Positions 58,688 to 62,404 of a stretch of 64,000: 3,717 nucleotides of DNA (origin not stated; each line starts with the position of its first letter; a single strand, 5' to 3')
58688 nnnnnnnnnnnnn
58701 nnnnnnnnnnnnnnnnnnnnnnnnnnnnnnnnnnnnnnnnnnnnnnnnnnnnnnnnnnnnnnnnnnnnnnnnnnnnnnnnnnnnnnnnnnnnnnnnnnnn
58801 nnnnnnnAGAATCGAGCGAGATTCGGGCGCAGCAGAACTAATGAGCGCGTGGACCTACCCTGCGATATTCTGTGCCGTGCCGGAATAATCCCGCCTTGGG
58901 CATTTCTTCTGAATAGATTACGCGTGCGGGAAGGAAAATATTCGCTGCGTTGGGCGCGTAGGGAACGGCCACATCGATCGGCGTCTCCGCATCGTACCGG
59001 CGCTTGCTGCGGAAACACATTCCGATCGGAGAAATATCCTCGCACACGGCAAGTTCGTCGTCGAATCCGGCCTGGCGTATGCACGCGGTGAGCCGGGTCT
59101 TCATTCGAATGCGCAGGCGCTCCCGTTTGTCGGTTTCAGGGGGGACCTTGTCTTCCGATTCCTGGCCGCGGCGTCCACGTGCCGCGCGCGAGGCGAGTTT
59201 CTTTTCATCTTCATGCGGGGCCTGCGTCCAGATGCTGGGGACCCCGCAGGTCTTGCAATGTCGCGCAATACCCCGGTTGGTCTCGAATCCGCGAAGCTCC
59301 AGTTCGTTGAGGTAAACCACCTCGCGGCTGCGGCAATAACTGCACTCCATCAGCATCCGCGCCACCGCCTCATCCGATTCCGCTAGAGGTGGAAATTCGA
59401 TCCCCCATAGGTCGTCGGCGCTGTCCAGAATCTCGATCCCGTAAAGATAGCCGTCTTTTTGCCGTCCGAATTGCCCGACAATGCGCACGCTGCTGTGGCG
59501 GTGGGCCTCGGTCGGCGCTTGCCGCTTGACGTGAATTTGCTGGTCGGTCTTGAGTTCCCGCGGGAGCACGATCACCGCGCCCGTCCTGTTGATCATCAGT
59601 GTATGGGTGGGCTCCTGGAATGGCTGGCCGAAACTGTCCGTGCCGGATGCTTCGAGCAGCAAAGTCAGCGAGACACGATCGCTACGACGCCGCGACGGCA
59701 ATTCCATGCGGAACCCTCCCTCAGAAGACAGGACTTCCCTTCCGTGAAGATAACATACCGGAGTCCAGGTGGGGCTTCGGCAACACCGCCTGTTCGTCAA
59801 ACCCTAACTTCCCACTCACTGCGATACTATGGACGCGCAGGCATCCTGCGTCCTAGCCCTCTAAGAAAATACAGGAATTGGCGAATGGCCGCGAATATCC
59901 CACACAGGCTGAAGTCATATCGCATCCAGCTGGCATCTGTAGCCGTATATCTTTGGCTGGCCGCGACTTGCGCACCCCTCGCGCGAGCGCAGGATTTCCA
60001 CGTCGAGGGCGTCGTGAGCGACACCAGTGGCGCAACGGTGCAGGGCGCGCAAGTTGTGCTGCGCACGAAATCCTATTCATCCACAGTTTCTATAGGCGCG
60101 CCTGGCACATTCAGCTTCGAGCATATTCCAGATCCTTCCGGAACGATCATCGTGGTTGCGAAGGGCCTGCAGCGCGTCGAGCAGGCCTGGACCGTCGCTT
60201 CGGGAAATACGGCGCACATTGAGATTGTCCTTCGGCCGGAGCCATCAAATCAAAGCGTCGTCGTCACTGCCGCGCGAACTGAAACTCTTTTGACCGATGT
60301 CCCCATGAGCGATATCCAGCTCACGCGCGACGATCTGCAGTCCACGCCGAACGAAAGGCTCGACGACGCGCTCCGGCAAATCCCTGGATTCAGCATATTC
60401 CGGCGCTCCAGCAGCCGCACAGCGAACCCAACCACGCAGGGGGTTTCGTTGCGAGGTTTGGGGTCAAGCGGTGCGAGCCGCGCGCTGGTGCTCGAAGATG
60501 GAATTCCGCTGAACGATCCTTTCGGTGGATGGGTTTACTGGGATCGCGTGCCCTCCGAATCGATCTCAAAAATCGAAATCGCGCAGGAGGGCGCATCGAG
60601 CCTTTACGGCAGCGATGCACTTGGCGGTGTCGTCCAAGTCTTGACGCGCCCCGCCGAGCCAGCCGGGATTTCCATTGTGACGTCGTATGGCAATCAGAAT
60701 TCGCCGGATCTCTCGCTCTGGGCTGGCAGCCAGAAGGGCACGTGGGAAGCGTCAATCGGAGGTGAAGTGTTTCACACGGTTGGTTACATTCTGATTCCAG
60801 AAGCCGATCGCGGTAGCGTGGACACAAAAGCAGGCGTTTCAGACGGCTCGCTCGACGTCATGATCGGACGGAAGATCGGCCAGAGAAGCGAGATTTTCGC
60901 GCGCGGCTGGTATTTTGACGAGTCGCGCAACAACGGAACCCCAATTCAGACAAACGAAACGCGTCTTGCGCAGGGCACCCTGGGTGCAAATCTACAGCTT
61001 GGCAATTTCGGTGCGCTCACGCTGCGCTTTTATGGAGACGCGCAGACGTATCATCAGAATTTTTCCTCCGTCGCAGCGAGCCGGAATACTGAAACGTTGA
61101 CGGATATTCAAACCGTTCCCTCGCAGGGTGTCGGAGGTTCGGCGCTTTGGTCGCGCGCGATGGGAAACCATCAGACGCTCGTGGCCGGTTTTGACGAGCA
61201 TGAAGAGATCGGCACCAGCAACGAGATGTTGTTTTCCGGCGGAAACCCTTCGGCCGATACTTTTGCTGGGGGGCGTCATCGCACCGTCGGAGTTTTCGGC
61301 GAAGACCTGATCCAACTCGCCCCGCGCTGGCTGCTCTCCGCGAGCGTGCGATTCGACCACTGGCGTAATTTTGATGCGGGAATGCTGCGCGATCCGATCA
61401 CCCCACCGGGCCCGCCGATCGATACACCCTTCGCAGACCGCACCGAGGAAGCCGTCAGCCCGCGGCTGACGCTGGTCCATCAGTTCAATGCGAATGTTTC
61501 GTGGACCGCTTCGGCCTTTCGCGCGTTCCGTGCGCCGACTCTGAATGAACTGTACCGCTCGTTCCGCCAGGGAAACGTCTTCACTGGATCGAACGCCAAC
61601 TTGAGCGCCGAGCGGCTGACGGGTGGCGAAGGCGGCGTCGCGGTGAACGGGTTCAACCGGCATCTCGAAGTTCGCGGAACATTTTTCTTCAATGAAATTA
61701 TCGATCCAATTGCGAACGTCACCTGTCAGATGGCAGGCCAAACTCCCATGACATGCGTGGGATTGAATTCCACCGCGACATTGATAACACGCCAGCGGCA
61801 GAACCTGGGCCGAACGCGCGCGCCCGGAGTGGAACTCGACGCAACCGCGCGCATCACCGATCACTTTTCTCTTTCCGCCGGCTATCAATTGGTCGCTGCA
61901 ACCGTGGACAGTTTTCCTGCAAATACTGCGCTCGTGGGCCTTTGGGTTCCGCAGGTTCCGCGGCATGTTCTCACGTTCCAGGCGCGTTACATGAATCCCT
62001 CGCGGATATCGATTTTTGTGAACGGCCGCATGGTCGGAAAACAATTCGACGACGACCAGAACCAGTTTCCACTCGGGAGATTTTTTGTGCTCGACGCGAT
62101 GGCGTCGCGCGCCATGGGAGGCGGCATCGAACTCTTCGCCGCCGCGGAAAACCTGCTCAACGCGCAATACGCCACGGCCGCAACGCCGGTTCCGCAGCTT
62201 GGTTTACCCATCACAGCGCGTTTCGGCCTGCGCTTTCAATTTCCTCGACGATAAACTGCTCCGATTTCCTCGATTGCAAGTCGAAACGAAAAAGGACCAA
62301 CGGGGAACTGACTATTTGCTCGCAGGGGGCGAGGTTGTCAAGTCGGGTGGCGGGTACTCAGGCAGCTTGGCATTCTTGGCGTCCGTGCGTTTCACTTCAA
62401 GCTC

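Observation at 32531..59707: A 27-kb signalling supercluster: two chemosensory pathways, one sigma-54 activator locus and flanking PilZ proteins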

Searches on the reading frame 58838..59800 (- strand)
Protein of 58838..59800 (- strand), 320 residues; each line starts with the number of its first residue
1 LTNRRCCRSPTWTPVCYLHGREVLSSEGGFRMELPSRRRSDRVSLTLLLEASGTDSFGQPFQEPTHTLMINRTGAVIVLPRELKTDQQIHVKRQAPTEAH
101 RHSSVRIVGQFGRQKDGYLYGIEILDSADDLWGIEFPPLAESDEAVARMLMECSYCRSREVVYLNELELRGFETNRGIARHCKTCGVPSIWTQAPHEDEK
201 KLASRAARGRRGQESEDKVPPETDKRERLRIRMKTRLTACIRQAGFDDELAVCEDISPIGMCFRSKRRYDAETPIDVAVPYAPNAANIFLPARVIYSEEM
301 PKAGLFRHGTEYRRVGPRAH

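Call 6: search_protein_families(library=pfam, proteins=[window:58838-59800:-], max_evalue=0.01)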
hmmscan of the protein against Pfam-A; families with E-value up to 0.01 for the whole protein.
window:58838-59800:- (320 aa): 1 family
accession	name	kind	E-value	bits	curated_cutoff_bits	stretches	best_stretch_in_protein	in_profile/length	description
PF07238.19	PilZ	-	5.8e-10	39.9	22.5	1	227-304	4-79/102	PilZ domain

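Call 41: find_homologous_proteins(query=window:58838-59707:-)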
Query window:58838-59707:- (289 aa): 1008 proteins with E <= 0.001 among 2443 candidates; the best 120 are listed.
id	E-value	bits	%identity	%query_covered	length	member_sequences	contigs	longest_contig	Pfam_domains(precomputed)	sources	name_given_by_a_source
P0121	9.9e-191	650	99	100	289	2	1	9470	PF07238.20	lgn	-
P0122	4.5e-159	546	82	100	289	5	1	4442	PF07238.20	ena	-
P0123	1.4e-158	544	83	100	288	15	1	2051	PF07238.20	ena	-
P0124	4.8e-158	543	81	100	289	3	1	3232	PF07238.20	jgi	jgi:hypothetical protein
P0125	1.3e-157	541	82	100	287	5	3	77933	PF07238.20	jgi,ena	-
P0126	8.0e-157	539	81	100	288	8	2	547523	PF07238.20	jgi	jgi:PilZ domain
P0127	1.9e-156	537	82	100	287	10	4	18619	PF07238.20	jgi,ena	jgi:hypothetical protein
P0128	2.0e-156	537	82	100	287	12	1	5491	PF07238.20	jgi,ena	jgi:hypothetical protein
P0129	2.8e-156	537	82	100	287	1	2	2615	PF07238.20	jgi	jgi:hypothetical protein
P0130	4.6e-156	536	82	100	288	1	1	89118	PF07238.20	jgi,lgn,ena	-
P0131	1.2e-155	535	79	100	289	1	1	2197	PF07238.20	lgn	-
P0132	5.3e-155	533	82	100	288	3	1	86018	PF07238.20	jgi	jgi:PilZ domain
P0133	2.5e-153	527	81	100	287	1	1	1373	PF07238.20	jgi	jgi:hypothetical protein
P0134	5.5e-153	526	78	100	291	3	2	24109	PF07238.20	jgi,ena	jgi:hypothetical protein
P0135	8.7e-153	525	80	100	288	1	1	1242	PF07238.20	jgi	jgi:hypothetical protein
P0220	1.9e-145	501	75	100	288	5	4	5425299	PF07238.20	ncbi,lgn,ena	ncbi:MAG: PilZ domain-containing protein [Candidatus Acidiferrales bacterium]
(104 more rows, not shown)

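Call 42: find_encoding_contigs(protein=P0220, flank=10000, max_places=2)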
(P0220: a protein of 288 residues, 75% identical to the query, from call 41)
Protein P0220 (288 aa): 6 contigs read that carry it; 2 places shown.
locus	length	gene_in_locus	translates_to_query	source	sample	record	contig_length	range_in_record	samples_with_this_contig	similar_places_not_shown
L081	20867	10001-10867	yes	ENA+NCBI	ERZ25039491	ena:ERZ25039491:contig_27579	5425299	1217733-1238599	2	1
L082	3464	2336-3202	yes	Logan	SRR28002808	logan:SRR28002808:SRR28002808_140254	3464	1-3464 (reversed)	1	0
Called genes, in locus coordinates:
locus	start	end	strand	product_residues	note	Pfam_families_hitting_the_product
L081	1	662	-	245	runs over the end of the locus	PF00248:Aldo_ket_red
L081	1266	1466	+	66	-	-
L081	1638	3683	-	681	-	PF05345:He_PIG, PF13517:FG-GAP_3, PF01839:FG-GAP (weak)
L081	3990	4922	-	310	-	PF00561:Abhydrolase_1, PF12146:Hydrolase_4, PF12697:Abhydrolase_6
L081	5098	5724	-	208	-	PF11412:DsbD_N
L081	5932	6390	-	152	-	-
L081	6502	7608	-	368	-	PF13353:Fer4_12 (faint), PF04055:Radical_SAM, PF13186:SPASM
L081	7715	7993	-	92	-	PF05402:PqqD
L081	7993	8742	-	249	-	PF03070:TENA_THI-4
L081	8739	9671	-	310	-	PF12706:Lactamase_B_2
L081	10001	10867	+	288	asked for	PF07238:PilZ (weak)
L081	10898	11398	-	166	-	PF13690:CheX, PF04509:CheC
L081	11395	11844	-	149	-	PF00072:Response_reg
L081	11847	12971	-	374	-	PF00072:Response_reg, PF01339:CheB_methylest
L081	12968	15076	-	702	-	PF01627:Hpt, PF02895:H-kinase_dim, PF02518:HATPase_c, PF01584:CheW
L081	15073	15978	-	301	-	PF03705:CheR_N, PF01739:CheR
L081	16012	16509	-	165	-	PF01584:CheW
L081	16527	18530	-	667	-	PF00672:HAMP, PF00015:MCPsignal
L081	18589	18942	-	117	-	PF03544:TonB_C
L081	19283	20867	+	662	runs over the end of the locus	PF01590:GAF (weak), PF13188:PAS_8 (faint), PF13596:PAS_10 (faint), PF00989:PAS, PF08448:PAS_4, PF13426:PAS_9 (weak), PF00512:HisKA, PF02518:HATPase_c, +1 more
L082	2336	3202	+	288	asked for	PF07238:PilZ (weak)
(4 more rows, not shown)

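Call 43: find_encoding_contigs(protein=P0126, flank=10000, max_places=2)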
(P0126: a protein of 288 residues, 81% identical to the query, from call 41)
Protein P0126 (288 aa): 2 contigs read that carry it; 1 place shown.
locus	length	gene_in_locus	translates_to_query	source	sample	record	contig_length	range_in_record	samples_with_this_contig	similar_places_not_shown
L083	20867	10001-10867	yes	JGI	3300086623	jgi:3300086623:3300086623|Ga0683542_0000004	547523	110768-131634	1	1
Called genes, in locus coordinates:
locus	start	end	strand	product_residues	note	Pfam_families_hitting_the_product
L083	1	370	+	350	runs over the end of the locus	PF01208:URO-D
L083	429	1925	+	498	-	PF04909:Amidohydro_2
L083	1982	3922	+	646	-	PF00501:AMP-binding, PF23562:AMP-binding_C_3 (weak)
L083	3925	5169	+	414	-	PF00108:Thiolase_N, PF02803:Thiolase_C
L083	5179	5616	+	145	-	PF13279:4HBT_2, PF03061:4HBT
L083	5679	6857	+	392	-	PF01494:FAD_binding_3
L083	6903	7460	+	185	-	PF12973:Cupin_7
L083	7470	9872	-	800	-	PF02369:Big_1 (weak), PF13620:CarboxypepD_reg, PF13715:CarbopepD_reg_2 (weak), PF07715:Plug, PF00593:TonB_dep_Rec_b-barrel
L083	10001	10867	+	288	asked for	PF07238:PilZ (weak)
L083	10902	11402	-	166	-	PF13690:CheX, PF04509:CheC (weak)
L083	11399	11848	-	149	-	PF00072:Response_reg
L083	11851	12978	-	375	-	PF00072:Response_reg, PF01339:CheB_methylest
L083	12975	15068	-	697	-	PF01627:Hpt, PF02895:H-kinase_dim, PF02518:HATPase_c, PF01584:CheW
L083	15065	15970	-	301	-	PF03705:CheR_N, PF01739:CheR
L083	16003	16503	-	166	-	PF01584:CheW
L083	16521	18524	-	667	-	PF00672:HAMP, PF00015:MCPsignal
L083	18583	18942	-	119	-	PF03544:TonB_C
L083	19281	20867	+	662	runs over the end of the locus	PF01590:GAF, PF13185:GAF_2 (weak), PF13188:PAS_8 (faint), PF00989:PAS, PF08448:PAS_4, PF13426:PAS_9 (weak), PF00512:HisKA, PF02518:HATPase_c, +1 more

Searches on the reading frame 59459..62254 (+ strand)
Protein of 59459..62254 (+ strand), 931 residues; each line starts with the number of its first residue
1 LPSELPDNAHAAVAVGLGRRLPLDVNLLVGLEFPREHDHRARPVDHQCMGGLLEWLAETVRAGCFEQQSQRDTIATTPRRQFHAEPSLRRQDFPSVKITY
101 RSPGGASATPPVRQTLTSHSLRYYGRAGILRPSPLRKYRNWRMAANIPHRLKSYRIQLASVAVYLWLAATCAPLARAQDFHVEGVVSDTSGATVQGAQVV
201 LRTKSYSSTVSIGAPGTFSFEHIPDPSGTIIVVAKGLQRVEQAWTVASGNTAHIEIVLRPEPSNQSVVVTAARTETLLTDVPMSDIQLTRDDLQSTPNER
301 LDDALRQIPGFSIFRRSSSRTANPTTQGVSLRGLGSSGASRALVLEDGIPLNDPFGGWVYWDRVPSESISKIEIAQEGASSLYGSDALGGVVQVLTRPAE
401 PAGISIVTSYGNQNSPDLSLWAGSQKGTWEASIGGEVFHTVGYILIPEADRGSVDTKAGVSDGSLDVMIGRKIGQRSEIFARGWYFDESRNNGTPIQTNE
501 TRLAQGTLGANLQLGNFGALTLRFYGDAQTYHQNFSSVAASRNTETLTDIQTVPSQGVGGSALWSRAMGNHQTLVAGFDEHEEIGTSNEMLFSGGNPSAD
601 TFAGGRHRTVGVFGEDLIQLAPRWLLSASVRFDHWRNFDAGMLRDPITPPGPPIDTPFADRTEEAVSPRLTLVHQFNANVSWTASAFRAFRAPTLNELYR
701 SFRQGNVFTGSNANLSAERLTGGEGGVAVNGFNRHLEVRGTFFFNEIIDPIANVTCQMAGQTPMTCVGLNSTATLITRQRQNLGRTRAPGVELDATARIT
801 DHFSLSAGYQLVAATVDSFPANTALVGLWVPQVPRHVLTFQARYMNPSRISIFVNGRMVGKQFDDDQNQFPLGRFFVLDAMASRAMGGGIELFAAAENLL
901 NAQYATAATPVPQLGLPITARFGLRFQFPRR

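Call 6: search_protein_families(library=pfam, proteins=[window:59459-62254:+], max_evalue=0.01)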
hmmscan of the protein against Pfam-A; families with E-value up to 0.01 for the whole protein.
window:59459-62254:+ (931 aa): 4 families
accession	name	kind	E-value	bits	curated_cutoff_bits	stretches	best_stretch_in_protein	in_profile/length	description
PF00593.30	TonB_dep_Rec_b-barrel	-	5.5e-45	155.5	27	1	482-899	40-436/436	TonB dependent receptor-like, beta-barrel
PF07715.20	Plug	-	2.5e-21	76.6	23.9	1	280-391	4-107/107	TonB-dependent Receptor Plug Domain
PF13620.12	CarboxypepD_reg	-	1.1e-08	35.8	32.3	1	182-258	2-81/82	Carboxypeptidase regulatory-like domain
PF13715.12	CarbopepD_reg_2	-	2.1e-05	24.9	32.2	1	182-269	1-88/88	CarboxypepD_reg-like domain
